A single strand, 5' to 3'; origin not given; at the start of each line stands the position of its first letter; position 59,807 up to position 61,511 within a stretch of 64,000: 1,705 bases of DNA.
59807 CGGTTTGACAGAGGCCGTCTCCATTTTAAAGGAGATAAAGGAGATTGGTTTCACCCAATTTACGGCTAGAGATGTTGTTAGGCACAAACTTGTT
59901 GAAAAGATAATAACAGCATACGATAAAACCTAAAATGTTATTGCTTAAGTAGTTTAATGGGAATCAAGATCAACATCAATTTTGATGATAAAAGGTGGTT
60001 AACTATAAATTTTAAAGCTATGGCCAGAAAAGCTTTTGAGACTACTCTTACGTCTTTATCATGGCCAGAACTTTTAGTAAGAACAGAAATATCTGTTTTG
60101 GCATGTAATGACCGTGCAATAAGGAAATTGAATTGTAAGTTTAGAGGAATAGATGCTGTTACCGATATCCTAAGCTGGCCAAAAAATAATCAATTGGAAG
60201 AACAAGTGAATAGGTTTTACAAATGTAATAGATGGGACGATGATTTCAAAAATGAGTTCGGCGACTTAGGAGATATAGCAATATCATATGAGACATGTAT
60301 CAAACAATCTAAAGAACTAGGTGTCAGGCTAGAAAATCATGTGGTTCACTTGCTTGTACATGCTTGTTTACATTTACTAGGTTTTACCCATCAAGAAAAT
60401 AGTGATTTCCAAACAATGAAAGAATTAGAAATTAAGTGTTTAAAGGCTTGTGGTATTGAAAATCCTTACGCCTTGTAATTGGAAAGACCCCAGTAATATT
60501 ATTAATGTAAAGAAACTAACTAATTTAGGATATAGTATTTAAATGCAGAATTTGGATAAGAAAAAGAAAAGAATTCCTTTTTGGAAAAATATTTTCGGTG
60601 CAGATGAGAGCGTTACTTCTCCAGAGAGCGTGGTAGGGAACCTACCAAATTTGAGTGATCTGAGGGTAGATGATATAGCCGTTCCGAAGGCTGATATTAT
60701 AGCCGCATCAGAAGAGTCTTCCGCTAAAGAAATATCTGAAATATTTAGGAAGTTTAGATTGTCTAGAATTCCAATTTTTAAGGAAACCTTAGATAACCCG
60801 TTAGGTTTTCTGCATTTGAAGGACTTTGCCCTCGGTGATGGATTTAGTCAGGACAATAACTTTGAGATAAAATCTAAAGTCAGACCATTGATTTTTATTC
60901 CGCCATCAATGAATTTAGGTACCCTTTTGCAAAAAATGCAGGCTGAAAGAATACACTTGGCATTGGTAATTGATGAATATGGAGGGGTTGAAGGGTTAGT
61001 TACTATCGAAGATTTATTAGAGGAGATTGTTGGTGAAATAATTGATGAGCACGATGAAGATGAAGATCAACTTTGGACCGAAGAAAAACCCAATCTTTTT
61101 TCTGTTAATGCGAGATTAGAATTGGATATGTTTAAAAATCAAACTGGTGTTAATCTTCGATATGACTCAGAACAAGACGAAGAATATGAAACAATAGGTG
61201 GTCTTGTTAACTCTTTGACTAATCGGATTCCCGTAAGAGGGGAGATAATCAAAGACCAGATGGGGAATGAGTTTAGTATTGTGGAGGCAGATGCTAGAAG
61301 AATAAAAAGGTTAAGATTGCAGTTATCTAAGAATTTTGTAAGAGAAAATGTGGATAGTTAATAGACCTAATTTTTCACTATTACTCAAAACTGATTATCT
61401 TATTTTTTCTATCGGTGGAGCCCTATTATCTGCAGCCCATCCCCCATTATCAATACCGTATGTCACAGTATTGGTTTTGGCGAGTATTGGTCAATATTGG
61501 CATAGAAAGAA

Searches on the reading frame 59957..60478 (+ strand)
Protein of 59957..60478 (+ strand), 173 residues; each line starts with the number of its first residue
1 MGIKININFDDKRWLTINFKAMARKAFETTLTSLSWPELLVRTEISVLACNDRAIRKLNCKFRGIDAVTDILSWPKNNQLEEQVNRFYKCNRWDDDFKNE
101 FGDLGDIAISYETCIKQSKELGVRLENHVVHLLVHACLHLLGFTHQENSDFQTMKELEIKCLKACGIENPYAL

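Call 48: search_protein_families(library=ncbifam, proteins=[window:59957-60478:+], max_evalue=0.001)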
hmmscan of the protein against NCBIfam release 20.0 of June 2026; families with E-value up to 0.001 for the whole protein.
window:59957-60478:+ (173 aa): 2 families
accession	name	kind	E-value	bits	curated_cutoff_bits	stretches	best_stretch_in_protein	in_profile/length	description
TIGR00043.2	TIGR00043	equivalog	7.8e-32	109.9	45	1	41-168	29-145/146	rRNA maturation RNase YbeY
NF010570.0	PRK13963.1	equivalog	1.2e-13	51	274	1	39-172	146-261/261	rRNA maturation RNase YbeY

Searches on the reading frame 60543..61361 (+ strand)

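Call 48: search_protein_families(library=ncbifam, proteins=[window:60543-61361:+], max_evalue=0.001)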
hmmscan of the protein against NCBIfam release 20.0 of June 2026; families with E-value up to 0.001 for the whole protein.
window:60543-61361:+ (272 aa): 5 families
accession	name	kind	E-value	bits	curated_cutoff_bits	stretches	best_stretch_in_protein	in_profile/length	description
TIGR03520.1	GldE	subfamily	1.6e-43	149.4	376.05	1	37-260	188-406/408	gliding motility-associated protein GldE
NF011675.0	PRK15094.1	equivalog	6.1e-39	134.1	379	1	36-269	63-289/292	CNNM family magnesium/cobalt transport protein CorC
NF052568.1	PolamExpPaeASal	equivalog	9.3e-19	67.5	500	1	29-257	199-420/424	polyamine export protein PaeA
NF008604.1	PRK11573.1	equivalog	4.4e-18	65.4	475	1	36-264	198-421/428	hypothetical protein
NF038279.1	TF_CBS_SpxR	exception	3.8e-05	22.6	600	1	41-182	189-325/427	CBS-HotDog domain-containing transcription factor SpxR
